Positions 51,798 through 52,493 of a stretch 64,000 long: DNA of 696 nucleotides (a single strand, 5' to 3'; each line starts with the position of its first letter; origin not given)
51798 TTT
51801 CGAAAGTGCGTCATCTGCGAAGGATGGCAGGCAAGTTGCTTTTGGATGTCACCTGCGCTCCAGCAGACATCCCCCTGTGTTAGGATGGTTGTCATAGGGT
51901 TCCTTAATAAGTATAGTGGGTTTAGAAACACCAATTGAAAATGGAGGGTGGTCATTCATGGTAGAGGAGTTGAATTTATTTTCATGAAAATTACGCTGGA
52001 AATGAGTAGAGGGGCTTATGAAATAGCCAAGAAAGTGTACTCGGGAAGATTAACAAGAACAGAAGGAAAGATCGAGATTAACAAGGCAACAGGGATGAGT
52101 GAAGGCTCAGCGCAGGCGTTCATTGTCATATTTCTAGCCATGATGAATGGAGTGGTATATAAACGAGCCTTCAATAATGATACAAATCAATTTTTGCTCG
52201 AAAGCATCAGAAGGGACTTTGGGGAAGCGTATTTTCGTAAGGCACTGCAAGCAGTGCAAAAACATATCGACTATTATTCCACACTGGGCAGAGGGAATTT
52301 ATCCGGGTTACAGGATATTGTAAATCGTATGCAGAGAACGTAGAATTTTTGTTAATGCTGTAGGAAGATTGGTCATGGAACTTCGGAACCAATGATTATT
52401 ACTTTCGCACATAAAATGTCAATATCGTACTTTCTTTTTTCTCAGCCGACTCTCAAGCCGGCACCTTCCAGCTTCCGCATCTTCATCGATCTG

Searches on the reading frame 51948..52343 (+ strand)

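Call 11: search_protein_families(library=pfam, proteins=[window:51948-52343:+], max_evalue=0.01)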
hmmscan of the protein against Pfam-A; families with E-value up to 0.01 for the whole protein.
window:51948-52343:+ (131 aa): 1 family
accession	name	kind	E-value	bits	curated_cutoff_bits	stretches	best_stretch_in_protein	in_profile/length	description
PF08423.17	Rad51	-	0.0035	17.1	22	0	64-130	90-156/244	Rad51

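Call 12: search_protein_families(library=padloc, proteins=[window:51948-52343:+], max_evalue=0.01)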
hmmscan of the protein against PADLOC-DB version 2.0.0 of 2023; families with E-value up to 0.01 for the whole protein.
window:51948-52343:+ (131 aa): 0 families
